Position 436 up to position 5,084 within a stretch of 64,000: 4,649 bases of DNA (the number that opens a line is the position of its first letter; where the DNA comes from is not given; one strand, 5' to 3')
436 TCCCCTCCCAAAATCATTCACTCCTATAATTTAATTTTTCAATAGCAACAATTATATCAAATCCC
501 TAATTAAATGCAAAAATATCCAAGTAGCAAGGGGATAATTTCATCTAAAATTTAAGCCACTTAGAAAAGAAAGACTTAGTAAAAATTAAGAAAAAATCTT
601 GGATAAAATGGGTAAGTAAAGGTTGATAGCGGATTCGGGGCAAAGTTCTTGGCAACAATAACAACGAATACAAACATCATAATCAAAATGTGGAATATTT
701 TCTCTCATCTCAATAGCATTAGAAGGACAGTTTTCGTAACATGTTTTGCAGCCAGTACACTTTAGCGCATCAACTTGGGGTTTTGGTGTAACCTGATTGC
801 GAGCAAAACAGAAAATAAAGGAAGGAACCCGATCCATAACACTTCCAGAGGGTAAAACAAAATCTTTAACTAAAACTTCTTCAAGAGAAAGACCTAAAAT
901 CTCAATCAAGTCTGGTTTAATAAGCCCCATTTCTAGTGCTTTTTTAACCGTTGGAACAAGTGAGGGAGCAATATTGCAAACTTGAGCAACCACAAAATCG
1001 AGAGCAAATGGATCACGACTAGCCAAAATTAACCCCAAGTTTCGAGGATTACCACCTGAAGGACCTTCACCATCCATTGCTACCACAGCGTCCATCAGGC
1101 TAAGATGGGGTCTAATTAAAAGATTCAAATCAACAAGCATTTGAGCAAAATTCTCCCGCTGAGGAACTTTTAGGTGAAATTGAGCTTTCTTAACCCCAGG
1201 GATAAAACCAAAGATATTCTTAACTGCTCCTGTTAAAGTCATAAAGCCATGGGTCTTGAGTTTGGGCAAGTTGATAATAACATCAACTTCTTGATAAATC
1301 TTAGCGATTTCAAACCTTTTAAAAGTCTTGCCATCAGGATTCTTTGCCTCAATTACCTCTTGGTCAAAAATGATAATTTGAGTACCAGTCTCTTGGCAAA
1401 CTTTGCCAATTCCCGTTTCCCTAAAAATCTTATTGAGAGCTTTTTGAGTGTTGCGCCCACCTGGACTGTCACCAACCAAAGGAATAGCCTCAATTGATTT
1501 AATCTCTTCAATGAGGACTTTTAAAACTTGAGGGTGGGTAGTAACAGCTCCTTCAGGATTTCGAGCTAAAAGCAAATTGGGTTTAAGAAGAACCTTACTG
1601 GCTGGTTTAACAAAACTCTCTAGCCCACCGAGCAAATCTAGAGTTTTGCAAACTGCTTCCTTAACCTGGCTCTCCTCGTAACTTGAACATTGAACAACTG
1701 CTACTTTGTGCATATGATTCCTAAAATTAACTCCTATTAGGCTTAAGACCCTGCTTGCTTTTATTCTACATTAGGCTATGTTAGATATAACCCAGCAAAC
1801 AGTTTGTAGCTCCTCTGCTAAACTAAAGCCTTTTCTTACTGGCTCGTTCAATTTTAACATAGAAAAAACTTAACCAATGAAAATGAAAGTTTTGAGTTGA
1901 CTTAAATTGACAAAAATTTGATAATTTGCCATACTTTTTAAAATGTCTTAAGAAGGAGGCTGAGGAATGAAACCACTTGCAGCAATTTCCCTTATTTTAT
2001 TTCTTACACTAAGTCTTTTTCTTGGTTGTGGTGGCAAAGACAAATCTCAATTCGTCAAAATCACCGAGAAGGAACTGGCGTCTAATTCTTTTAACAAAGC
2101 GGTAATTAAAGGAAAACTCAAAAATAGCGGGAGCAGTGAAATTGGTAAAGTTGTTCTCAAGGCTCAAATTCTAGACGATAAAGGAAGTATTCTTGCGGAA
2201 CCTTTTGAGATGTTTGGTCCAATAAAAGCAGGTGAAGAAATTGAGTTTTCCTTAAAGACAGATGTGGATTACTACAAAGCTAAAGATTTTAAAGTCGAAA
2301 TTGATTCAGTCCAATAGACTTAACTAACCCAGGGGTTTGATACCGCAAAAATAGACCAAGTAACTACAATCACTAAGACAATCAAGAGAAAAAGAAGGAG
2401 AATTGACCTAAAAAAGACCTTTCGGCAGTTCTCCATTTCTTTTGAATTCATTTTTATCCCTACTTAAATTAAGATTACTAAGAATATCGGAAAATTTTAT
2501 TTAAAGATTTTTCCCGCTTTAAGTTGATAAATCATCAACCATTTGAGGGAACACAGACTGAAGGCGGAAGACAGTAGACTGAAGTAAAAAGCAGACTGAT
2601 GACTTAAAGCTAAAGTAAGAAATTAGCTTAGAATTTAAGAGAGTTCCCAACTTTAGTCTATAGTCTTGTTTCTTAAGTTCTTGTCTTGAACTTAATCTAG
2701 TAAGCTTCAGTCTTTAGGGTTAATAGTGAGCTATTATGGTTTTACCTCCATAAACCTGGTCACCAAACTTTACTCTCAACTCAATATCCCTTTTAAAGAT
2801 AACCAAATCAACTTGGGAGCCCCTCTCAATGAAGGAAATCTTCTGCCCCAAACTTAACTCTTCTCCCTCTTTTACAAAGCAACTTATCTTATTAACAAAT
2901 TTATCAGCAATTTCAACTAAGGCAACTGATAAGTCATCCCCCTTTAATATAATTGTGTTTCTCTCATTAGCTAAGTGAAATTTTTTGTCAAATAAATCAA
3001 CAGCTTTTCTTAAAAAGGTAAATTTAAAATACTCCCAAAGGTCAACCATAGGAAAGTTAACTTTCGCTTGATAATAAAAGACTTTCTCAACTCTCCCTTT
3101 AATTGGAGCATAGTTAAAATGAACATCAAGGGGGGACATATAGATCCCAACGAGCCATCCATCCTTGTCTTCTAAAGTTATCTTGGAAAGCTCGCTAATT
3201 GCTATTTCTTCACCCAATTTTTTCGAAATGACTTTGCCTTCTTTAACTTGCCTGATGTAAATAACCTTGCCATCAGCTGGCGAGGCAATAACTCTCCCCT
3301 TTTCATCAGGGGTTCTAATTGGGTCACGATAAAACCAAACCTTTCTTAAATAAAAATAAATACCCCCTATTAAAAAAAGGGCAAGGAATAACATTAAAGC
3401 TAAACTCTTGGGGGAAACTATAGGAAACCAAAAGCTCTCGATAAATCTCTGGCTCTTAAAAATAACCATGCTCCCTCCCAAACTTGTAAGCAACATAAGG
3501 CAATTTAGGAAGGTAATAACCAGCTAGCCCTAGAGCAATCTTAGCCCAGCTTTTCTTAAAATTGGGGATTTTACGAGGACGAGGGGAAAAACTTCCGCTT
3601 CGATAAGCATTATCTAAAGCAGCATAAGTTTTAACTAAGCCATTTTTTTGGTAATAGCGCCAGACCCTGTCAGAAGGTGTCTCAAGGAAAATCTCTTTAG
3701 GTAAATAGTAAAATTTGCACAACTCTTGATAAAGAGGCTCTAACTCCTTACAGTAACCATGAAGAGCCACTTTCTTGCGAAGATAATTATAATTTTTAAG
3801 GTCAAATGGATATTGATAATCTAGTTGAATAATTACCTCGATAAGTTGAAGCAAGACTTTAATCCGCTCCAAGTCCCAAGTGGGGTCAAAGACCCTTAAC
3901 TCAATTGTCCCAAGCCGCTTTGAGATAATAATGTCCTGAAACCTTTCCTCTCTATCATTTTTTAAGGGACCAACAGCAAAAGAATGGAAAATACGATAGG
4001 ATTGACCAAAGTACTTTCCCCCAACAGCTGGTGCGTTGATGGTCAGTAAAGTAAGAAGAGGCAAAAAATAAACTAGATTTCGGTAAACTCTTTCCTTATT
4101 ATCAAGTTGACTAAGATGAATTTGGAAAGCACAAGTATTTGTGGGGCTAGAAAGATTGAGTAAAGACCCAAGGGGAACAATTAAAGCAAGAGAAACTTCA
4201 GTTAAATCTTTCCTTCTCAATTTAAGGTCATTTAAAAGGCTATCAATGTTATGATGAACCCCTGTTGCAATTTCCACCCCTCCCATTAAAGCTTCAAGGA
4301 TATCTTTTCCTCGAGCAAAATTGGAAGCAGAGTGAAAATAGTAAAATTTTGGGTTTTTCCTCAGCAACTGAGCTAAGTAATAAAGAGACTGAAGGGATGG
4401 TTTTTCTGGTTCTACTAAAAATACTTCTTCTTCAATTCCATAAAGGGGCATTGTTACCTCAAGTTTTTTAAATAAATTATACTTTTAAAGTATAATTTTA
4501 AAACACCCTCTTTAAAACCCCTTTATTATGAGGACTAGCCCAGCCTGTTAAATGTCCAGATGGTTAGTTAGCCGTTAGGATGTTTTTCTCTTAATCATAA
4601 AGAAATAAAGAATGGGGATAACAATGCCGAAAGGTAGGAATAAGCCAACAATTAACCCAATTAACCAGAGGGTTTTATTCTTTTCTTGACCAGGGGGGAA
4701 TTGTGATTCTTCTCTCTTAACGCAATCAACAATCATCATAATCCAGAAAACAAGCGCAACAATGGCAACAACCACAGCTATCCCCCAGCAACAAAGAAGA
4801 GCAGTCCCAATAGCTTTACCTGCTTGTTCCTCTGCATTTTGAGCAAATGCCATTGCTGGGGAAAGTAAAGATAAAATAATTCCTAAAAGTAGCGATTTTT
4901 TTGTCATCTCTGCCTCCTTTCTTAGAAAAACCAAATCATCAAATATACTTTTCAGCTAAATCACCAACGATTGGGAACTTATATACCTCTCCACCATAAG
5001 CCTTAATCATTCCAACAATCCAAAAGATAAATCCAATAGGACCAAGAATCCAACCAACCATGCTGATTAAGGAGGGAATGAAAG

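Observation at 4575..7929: Tandemly duplicated zinc-ribbon / DUF4870 (YteJ-like) / lipoprotein membrane module, with a third DUF4870 paralogue at 54 kb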

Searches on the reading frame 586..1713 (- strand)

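Call 36: search_protein_families(library=pfam, proteins=[window:586-1713:-], max_evalue=0.00001)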
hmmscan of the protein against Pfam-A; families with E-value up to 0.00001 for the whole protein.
window:586-1713:- (375 aa): 6 families
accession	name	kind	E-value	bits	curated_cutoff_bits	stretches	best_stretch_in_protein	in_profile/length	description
PF04015.17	DUF362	-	6.4e-62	209.6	24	1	41-243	1-199/200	Domain of unknown function (DUF362)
PF00037.32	Fer4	-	9.2e-11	41.5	21.1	1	312-335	1-24/24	4Fe-4S binding domain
PF12837.12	Fer4_6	-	1.3e-08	34.8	25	1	311-334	1-24/24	4Fe-4S binding domain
PF12797.12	Fer4_2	-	1.6e-08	34.4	24.5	0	311-331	2-22/22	4Fe-4S binding domain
PF12838.12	Fer4_7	-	7.9e-08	33.1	27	1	318-361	1-51/52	4Fe-4S dicluster domain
PF13237.11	Fer4_10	-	2e-07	31.3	25.5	1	312-359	2-53/53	4Fe-4S dicluster domain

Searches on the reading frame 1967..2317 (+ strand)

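Call 36: search_protein_families(library=pfam, proteins=[window:1967-2317:+], max_evalue=0.00001)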
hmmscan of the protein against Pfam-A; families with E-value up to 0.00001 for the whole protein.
window:1967-2317:+ (116 aa): 1 family
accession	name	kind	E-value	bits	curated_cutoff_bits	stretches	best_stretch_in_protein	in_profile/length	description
PF09624.15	DUF2393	-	5.2e-06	26.9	26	1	8-114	25-130/146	Protein of unknown function (DUF2393)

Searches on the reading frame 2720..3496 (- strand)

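Call 36: search_protein_families(library=pfam, proteins=[window:2720-3496:-], max_evalue=0.00001)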
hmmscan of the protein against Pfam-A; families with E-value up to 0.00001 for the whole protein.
window:2720-3496:- (258 aa): 1 family
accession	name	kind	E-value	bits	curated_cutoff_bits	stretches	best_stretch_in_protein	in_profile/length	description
PF02666.20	PS_Dcarbxylase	-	4.1e-37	128.2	22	1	53-256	6-198/198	Phosphatidylserine decarboxylase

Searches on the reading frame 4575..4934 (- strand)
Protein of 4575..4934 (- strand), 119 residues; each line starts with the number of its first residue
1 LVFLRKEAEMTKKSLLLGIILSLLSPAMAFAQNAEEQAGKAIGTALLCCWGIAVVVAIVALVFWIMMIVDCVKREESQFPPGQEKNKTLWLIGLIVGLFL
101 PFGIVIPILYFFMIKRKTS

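Call 3: search_protein_families(library=pfam, proteins=[window:4575-4934:-], max_evalue=1)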
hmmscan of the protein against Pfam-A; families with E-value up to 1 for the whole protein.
window:4575-4934:- (119 aa): 15 families
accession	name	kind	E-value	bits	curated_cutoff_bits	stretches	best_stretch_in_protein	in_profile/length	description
PF10724.14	DUF2516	-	5.3e-06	27.1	30.6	1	51-106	6-61/92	Protein of unknown function (DUF2516)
PF00499.25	Oxidored_q3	-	0.00087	19.5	33.2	1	58-107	49-95/146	NADH-ubiquinone/plastoquinone oxidoreductase chain 6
PF00689.26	Cation_ATPase_C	-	0.0034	17.6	27.3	1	9-109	49-141/175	Cation transporting ATPase, C-terminus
PF10317.15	7TM_GPCR_Srd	-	0.0073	16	22.8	1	47-116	182-251/292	Serpentine type 7TM GPCR chemoreceptor Srd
PF00001.26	7tm_1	-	0.017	15.1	30.5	1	43-115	103-178/260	7 transmembrane receptor (rhodopsin family)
PF05987.18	DUF898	-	0.019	14.6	28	1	42-110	180-245/336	Bacterial protein of unknown function (DUF898)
PF07331.16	TctB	-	0.036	14.7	29.1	1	17-111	3-91/137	Tripartite tricarboxylate transporter TctB family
PF02699.20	YajC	-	0.12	12.8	28.2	0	98-116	2-20/78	Preprotein translocase subunit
PF06979.18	TMEM70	-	0.15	12.5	22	1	55-117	19-79/157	TMEM70/TMEM186/TMEM223 protein family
PF04478.17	Mid2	-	0.16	12.2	23.2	1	84-117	43-76/150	Mid2 like cell wall stress sensor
PF20990.2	DUF2207_C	-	0.25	11.4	33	1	45-115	136-191/247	Predicted membrane protein (DUF2207) C-terminal domain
PF13858.11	DUF4199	-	0.31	11.9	32.3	0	17-66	33-87/165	Protein of unknown function (DUF4199)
PF20563.3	DUF6773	-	0.47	10.7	27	1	14-77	91-152/163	Family of unknown function (DUF6773)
PF09685.15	DUF4870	-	0.68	10.4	25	0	46-77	65-98/107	Domain of unknown function (DUF4870)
PF16311.10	TMEM100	-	0.89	9.6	34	1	19-78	65-122/133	Transmembrane protein 100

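Call 4: search_protein_families(library=ncbifam, proteins=[window:4575-4934:-], max_evalue=1)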
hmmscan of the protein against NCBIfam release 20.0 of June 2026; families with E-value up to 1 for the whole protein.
window:4575-4934:- (119 aa): 8 families
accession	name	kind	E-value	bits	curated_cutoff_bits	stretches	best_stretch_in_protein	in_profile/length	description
NF045610.1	acin_4_helix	equivalog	0.00032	20.8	50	1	26-111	14-100/131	putative four-helix membrane protein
TIGR00846.1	caca2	superfamily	0.0045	15.8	317.45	1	3-68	132-196/372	calcium/proton exchanger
TIGR02847.1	CyoD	equivalog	0.011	16.3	81.45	1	11-68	3-58/96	cytochrome o ubiquinol oxidase subunit IV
NF007878.0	PRK10582.1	equivalog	0.011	15.8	144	1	11-68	14-69/109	cytochrome o ubiquinol oxidase subunit IV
NF045937.1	MSC_0624_12TM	equivalog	0.017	13.7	70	1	54-117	250-311/445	MSC_0624 family F1-like ATPase-associated membrane protein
NF045962.1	MAG2810_fam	equivalog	0.1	11.5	175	1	40-118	40-116/394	MAG2810 family protein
NF040912.1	SGM_5486_fam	subfamily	0.22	11.4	35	0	51-62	23-34/37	SGM_5486 family transporter-associated protein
NF033102.1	bla_CepA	exception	0.23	10.5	660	1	10-56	1-48/300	CepA family extended-spectrum class A beta-lactamase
